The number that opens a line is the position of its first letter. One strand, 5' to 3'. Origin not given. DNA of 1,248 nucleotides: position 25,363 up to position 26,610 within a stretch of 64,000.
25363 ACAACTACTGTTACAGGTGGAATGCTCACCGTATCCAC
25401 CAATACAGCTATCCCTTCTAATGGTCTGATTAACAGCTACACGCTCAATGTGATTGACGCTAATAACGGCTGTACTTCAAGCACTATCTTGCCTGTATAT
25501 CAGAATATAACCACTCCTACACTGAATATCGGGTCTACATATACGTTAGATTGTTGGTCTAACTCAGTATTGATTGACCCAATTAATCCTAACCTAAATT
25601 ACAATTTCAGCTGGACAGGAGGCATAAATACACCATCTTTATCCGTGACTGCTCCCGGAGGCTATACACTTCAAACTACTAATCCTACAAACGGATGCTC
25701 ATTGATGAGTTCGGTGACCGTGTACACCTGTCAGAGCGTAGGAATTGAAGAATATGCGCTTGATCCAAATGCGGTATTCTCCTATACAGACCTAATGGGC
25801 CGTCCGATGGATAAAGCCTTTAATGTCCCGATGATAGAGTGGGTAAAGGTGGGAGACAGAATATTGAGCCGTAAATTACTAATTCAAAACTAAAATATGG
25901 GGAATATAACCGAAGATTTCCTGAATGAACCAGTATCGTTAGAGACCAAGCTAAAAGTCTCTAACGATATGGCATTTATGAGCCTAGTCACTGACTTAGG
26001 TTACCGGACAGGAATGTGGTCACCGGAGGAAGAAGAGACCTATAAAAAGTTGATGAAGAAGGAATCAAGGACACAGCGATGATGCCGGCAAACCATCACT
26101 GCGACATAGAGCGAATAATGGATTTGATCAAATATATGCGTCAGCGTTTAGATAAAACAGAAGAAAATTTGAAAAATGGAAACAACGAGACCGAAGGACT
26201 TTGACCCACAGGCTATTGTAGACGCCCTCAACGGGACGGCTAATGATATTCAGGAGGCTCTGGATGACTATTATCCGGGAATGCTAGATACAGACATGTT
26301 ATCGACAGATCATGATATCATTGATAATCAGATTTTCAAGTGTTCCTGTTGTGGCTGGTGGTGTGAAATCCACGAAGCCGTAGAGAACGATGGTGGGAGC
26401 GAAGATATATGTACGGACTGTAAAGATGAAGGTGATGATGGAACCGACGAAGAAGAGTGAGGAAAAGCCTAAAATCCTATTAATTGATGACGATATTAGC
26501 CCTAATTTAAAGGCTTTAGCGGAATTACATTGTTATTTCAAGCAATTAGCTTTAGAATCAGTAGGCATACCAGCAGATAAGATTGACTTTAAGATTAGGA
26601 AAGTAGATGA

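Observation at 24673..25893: Phage-encoded secreted SprB-repeat protein with a T9SS-type C-terminal tail under its own host-type promoter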

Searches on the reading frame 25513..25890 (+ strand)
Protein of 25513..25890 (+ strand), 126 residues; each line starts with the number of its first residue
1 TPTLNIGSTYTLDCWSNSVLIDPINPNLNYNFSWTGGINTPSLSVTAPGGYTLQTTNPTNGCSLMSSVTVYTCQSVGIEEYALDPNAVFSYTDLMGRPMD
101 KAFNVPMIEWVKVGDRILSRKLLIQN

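Call 61: predict_structure(alignment_id=A7)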
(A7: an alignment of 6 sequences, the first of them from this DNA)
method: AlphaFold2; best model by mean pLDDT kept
length: 126 residues; sequences in the alignment: 6
mean_pLDDT: 77.4   pTM: 0.52
mean pLDDT of the five models: 77.4, 67.7, 62.9, 40.8, 38.1
residues with pLDDT >= 90: 36; 70-90: 56; 50-70: 27; < 50: 7
segments of 3 or more residues with pLDDT < 50: 77-83
pLDDT, mean of each block of 10 residues (from residue 1): 73 87 86 89 91 92 90 61 54 76 67 75 58
secondary structure, 60 per line:
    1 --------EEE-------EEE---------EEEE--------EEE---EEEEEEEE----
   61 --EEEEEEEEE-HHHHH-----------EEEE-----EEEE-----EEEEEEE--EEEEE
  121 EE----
elements in order: E9-11 E19-21 E31-34 E43-45 E49-56 E63-71 H73-77 E89-92 E98-101 E107-113 E116-122

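Call 63: fold_search(model_id=the predicted structure, library=pdb)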
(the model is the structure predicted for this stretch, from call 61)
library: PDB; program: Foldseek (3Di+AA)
matches with E <= 10: 1008; with E <= 0.001: 0
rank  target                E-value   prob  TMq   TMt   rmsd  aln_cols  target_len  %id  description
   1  8cka_A                6.5e-03  0.96  0.33  0.11  15.1       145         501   16  Deinococcus radidurans HPI S-layer (released 2023-04-19)
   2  9flp_A                1.1e-02  0.99  0.41  0.08  10.5       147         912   15  CryoEM structure of the neck (1403-2314) in the grappling hook protein A (GhpA) in the bacterium Aureispira sp. CCB-QB (released 2024-10-16)
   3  9flu_A                1.3e-02  0.99  0.42  0.18  11.3       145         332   18  CryoEM structure of the fragment-1 (3402-3733) in the grappling hook protein A (GhpA) in the bacterium Aureispira sp.  (released 2024-10-16)
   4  9fls_A                2.0e-02  0.96  0.40  0.17  11.1       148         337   16  CryoEM structure of the fragment-3 (2061-2397) in the grappling hook protein A (GhpA) in the bacterium Aureispira sp.  (released 2024-10-16)
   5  9fly_A                2.1e-02  0.95  0.39  0.08  11.6       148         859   18  CryoEM structure of the base (4151-5009) in the grappling hook protein A (GhpA) in the bacterium Aureispira sp. CCB-QB (released 2024-10-16)
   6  2xy2                  2.3e-02  0.94  0.38  0.27  14.8       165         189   12  CRYSTAL STRUCTURE OF NCAM2 IG1-2 (released 2011-02-23)
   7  3gfu_A                2.3e-02  0.91  0.38  0.25  12.9       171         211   12  FaeE-FaeG chaperone-major pilin complex of F4 ac 5/95 fimbriae (released 2009-10-20)
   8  8bw0_C                2.9e-02  1.00  0.42  0.31   3.6        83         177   18  Structure of CEACAM5 A3-B3 domain in Complex with Tusamitamab Fab (released 2024-01-24)
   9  4z29_A                3.3e-02  0.99  0.36  0.28   4.4        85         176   13  Crystal structure of the magnetobacterial protein MtxA C-terminal domain (released 2015-06-03)
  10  4hbq_A                3.4e-02  0.96  0.41  0.27  12.5       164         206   13  Crystal structure of a loop deleted mutant of Human MAdCAM-1 D1D2 (released 2013-01-23)
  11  7zv9_J                3.4e-02  0.89  0.36  0.13  14.4       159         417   11  Crystal structure of FLT3 in complex with a monomeric FLT3 Ligand variant (released 2023-05-31)
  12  4x9f_A                3.6e-02  1.00  0.43  0.15   3.1        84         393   19  Crystal structure of Dscam1 isoform 6.9, N-terminal four Ig domains (released 2015-12-16)
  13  7biz_A                3.6e-02  0.82  0.33  0.11  13.1       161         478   15  Structure of a B12 binding lipoprotein from Bacteroides thetaiotaomicron (released 2022-03-02)
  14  5oyj_D                4.1e-02  0.94  0.39  0.24  14.6       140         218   16  Crystal structure of VEGFR-2 domains 4-5 in complex with DARPin D4b (released 2018-03-14)
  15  4x8x_A                4.5e-02  1.00  0.39  0.14   4.0        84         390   18  Crystal structure of Dscam1 isoform 1.9, N-terminal four Ig domains (released 2015-12-16)
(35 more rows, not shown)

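Call 67: find_related_loci(query=A7, collection=viral_contigs, flank=10000)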
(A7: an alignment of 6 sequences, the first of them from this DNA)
Query A7 (126 aa) in viral_contigs; peptide patterns used: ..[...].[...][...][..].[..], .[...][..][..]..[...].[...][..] (x = any residue, [..] = any of these).
142 stretches matched a pattern, but none encodes a relative of the query by tblastn (E <= 1e-3).

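Call 105: find_homologous_proteins(query=A7, max_evalue=0.00001)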
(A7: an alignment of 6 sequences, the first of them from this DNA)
Query A7 (6 sequences) (126 aa, profile of the alignment): 3 proteins with E <= 0.00001 among 1122 candidates.
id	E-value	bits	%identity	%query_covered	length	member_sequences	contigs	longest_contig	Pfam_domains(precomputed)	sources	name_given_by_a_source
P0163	5.7e-10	57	48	40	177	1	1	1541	-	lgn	-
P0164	1.8e-9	55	42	40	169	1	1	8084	-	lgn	-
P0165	4.7e-9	54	46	40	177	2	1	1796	-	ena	-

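Call 107: find_encoding_contigs(protein=P0164, flank=8000, max_places=3)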
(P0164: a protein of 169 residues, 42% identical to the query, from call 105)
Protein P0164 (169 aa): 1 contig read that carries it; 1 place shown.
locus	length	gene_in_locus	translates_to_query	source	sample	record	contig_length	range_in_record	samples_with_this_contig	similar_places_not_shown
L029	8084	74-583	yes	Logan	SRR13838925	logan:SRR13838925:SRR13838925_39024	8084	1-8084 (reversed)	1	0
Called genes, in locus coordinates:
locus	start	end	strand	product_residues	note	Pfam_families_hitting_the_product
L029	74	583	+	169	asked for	-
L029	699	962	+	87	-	-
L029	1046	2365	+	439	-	PF04466:Terminase_3 (weak)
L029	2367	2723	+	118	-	-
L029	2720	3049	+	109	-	-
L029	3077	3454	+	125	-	-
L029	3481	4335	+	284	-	-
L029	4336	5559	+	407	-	PF06074:Portal_Mu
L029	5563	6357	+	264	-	PF04233:Phage_Mu_F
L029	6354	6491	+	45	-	-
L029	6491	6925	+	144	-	PF05069:Phage_tail_S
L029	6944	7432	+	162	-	-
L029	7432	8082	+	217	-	?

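Call 108: find_encoding_contigs(protein=P0165, flank=5000, max_places=3)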
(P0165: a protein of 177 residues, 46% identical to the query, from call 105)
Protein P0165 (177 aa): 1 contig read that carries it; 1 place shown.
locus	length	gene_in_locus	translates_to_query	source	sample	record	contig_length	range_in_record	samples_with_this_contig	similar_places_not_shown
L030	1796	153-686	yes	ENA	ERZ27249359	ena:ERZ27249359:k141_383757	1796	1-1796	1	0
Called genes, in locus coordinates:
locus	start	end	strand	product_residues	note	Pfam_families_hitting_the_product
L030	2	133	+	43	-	?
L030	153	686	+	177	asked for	-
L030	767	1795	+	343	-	?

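Call 117: search_protein_families(library=pfam, proteins=[P0163, P0164, L030:767-1795:+, L029:699-959:+], max_evalue=1)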
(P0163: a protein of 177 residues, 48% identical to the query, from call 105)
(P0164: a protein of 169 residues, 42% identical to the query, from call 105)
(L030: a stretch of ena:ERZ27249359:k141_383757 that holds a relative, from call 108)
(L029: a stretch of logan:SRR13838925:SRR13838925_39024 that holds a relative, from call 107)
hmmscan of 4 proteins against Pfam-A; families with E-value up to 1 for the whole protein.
P0163 (177 aa): 1 family
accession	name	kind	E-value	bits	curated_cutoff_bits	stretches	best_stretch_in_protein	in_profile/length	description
PF11114.13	Minor_capsid_2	-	0.11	13.1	27.7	1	13-61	44-94/113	Minor capsid protein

P0164 (169 aa): 0 families

L030:767-1795:+ (343 aa): 0 families

L029:699-959:+ (87 aa): 2 families
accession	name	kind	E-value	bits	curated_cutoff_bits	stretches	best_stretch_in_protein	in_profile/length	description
PF18932.5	DUF5681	-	0.025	15.6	27.5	1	3-27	4-28/77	Family of unknown function (DUF5681)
PF13804.11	HERV-K_env_2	-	0.24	11.6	22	1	11-55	117-159/169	Retro-transcribing viruses envelope glycoprotein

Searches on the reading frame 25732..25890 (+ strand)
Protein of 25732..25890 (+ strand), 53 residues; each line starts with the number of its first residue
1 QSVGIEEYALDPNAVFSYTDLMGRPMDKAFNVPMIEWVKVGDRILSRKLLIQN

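Call 46: find_homologous_proteins(query=A3, max_evalue=10)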
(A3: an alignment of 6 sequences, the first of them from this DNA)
Query A3 (6 sequences): 10 candidates shared short words with the query, none scored E <= 10.

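Call 74: search_solved_structures(query=A3, max_evalue=10, show_alignments=3)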
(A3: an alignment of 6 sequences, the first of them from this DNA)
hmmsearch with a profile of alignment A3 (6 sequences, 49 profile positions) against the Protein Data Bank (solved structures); distinct sequences matched with E-value up to 10: 5.
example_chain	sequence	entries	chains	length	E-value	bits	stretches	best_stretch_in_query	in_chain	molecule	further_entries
7p3x_B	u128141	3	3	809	0.4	13.4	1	12-34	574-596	Y55_G0035830.mRNA.1.CDS.1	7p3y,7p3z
8put_E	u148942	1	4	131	0.57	13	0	10-24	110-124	Translation initiation factor 5A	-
3lyw_A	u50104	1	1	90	1.1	12.1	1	9-24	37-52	YbbR family protein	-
2kpu_A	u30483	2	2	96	1.2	11.9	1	9-24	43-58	YbbR family protein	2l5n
6bng_A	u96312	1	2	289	2.3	11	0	26-36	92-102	2-dehydro-3-deoxyphosphooctonate aldolase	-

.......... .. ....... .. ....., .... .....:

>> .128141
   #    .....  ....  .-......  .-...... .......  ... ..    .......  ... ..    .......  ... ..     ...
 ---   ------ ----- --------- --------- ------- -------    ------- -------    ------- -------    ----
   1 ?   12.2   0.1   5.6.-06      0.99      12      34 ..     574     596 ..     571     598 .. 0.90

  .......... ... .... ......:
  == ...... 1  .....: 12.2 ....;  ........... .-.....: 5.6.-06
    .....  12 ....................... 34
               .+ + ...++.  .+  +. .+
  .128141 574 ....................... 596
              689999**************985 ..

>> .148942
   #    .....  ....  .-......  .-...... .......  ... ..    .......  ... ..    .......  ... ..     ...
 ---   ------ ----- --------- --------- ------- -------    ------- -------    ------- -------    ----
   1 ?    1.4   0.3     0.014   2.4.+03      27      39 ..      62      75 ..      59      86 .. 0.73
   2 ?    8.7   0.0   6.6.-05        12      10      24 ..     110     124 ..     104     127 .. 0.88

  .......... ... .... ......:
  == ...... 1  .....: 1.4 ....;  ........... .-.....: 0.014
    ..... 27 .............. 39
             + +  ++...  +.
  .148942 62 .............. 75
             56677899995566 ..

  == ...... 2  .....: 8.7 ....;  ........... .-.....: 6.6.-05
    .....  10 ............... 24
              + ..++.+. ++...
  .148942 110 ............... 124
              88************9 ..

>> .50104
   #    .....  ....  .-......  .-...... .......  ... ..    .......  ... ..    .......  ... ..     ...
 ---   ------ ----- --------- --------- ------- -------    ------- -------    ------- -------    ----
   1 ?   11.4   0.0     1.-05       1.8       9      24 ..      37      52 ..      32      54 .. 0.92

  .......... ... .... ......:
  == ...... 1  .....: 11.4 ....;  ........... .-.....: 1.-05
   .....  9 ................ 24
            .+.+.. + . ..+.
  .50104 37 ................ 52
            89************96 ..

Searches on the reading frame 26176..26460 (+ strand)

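Call 59: search_protein_families(library=pfam, proteins=[window:26176-26460:+], max_evalue=0.01)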
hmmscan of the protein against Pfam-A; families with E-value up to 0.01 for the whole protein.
window:26176-26460:+ (94 aa): 0 families

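Call 60: search_protein_families(library=phrogs, proteins=[window:26176-26460:+], max_evalue=0.01)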
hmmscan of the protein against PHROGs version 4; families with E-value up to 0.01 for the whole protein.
window:26176-26460:+ (94 aa): 1 family
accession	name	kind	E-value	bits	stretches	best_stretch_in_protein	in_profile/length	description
phrog_2855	-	unknown function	8.7e-16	59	1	7-85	7-87/89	-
